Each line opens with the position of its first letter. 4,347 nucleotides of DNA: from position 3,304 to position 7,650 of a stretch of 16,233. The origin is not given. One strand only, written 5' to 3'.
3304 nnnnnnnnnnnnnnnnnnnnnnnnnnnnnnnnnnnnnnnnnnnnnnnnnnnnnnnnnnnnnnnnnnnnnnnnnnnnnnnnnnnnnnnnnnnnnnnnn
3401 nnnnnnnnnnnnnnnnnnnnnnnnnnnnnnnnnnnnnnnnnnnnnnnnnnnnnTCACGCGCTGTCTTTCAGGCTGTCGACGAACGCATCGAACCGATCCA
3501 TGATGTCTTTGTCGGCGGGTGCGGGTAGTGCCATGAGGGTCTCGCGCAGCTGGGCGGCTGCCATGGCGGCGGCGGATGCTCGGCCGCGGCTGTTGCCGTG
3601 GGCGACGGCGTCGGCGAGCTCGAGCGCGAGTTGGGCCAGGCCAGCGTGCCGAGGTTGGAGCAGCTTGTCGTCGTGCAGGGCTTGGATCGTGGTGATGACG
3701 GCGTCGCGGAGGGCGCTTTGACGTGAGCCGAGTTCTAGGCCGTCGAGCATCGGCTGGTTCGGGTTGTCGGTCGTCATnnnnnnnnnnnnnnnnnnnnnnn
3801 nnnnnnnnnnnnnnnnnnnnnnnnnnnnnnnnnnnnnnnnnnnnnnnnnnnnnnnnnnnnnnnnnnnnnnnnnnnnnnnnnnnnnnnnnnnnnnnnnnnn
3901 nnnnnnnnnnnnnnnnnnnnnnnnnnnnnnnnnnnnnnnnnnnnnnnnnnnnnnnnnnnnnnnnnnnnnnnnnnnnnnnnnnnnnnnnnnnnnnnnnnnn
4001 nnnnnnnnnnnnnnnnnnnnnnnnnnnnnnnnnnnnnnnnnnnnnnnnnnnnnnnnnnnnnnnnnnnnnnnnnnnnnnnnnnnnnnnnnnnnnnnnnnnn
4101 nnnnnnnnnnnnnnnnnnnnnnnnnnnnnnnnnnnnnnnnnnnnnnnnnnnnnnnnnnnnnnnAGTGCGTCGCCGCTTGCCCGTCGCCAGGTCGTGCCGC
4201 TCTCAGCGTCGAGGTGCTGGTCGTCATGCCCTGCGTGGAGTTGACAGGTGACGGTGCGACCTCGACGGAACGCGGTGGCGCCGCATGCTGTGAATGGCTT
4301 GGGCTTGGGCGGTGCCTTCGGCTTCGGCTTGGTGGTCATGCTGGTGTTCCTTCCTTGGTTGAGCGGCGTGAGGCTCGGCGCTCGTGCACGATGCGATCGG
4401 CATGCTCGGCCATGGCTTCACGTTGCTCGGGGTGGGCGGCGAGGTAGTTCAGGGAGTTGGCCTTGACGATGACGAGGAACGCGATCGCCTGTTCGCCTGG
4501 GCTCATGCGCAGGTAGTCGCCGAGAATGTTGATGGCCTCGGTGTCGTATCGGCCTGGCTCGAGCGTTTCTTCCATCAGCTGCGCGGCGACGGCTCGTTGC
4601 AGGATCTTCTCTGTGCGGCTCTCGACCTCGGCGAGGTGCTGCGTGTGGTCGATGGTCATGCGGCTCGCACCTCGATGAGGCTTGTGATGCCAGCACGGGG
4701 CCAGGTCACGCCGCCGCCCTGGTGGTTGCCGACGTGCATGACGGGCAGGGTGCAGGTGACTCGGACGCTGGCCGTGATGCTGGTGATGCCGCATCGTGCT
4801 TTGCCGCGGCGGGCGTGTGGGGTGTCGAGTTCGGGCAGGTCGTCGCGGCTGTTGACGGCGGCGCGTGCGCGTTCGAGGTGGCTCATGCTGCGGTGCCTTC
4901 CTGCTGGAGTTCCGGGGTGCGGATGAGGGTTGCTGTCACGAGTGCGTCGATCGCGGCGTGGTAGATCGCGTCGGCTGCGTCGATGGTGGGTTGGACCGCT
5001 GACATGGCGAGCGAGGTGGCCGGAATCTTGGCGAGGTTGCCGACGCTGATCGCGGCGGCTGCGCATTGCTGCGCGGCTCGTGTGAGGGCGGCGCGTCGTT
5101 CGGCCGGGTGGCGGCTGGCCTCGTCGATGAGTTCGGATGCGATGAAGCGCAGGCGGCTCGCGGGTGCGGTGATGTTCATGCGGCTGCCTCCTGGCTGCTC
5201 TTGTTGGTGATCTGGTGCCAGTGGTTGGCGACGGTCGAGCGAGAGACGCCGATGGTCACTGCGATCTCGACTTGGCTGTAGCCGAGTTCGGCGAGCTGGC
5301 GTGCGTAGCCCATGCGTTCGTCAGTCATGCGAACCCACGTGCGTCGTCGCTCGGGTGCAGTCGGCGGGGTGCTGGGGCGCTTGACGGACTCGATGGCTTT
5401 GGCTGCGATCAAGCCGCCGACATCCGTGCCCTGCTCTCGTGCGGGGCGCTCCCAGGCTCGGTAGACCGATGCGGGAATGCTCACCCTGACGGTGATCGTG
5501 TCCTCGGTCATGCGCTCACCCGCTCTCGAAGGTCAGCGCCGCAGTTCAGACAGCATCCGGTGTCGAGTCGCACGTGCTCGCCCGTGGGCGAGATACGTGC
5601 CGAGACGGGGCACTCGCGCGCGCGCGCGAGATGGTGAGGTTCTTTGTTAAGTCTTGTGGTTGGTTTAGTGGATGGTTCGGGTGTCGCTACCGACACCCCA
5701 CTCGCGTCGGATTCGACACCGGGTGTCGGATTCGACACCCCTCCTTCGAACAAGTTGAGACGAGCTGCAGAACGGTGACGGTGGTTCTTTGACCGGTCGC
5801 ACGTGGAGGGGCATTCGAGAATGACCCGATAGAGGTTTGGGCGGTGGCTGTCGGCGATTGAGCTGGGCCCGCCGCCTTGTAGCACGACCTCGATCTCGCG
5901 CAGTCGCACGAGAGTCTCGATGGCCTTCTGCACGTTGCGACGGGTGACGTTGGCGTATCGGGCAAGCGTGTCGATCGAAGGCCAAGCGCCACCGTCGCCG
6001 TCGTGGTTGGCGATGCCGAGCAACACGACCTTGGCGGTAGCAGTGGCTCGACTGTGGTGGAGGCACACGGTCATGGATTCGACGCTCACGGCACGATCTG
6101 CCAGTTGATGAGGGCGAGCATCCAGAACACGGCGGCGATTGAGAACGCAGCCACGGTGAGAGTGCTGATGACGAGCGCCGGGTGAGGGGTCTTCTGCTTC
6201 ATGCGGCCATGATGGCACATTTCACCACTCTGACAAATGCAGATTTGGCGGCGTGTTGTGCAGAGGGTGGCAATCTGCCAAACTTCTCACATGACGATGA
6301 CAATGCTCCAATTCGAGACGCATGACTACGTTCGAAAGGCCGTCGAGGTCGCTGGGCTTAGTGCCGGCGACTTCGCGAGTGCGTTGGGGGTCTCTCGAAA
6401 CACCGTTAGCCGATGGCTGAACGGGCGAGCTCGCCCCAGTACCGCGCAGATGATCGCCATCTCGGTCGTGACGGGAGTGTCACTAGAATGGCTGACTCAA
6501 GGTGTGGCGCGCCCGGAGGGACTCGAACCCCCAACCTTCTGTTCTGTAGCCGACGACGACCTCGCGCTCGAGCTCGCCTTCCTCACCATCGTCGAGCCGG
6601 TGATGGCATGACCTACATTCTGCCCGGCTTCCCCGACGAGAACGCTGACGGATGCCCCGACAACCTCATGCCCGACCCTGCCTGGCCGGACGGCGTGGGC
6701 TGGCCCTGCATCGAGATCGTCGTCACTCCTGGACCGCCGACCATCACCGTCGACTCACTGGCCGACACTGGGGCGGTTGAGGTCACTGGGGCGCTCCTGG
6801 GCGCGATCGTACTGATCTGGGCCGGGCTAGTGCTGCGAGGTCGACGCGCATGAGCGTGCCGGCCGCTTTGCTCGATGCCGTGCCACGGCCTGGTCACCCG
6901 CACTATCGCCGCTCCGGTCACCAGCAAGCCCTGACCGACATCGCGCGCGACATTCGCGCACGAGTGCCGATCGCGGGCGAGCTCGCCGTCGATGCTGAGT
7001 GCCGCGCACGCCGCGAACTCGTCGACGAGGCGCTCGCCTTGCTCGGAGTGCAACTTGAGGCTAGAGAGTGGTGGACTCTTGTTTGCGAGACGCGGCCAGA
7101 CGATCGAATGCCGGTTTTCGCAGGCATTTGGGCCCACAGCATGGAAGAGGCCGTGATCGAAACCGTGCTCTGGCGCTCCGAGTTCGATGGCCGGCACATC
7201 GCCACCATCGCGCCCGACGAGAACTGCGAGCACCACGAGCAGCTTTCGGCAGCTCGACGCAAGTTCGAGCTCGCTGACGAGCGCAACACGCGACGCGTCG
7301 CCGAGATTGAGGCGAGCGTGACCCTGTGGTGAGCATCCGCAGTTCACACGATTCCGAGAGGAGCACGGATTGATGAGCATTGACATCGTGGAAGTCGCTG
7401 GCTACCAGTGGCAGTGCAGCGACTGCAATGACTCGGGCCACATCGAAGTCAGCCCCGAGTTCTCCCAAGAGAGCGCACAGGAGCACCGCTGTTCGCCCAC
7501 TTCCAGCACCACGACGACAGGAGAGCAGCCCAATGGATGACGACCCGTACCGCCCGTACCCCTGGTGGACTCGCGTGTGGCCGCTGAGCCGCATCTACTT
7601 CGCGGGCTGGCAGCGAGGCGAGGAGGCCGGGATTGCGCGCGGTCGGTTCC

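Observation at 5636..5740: Lambda-ori-like module inside the initiator-like gene: three palindromic iterons next to the lowest-GC patch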

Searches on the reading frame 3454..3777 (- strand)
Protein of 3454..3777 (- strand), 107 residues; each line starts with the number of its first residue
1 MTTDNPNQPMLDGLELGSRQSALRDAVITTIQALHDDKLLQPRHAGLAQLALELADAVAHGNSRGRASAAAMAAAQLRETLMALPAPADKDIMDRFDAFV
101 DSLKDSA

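Call 8: search_protein_families(library=pfam, proteins=[window:3454-3777:-], max_evalue=0.01)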
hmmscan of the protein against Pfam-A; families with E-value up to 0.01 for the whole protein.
window:3454-3777:- (107 aa): 0 families

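Call 9: search_protein_families(library=phrogs, proteins=[window:3454-3777:-], max_evalue=0.01)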
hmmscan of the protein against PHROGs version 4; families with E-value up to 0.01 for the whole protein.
window:3454-3777:- (107 aa): 1 family
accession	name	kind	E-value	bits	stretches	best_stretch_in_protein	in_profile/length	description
phrog_9475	-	unknown function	6.2e-27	94.9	1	8-103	5-101/102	-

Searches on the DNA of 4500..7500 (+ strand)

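Call 6: search_dna_similar(query=window:4500-7500:+, collection=phages, mode=near, max_rows=30)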
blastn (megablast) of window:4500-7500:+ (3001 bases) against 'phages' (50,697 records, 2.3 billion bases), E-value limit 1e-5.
Records with a match: 1; places in all: 1; records where one place covers at least 80% of the query: 0.
Best place of each record, by identity: 95-99% 1.
By first word of the organism name: Curtobacterium 1.
By host as written in the record: Curtobacterium flaccumfaciens NRRL B-729 SEA 1.
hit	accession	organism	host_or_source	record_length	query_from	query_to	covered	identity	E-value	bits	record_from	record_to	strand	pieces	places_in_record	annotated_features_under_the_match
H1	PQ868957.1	Curtobacterium phage Barebow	Curtobacterium flaccumfaciens NRRL ...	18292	2010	2052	1%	95.3%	8e-9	69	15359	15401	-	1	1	19: helix-turn-helix DNA binding protein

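Call 75: search_rna_families(source=window, start=5300, end=6900, threshold=evalue, max_evalue=1)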
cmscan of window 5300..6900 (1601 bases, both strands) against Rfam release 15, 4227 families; matches with E-value up to 1: 1.
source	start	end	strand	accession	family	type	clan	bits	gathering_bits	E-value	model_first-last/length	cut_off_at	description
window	5987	6059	+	RF00498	EAV_LTH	Cis-reg; leader;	-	17.4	70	0.74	1-45/45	no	Equine arteritis virus leader TRS hairpin (LTH)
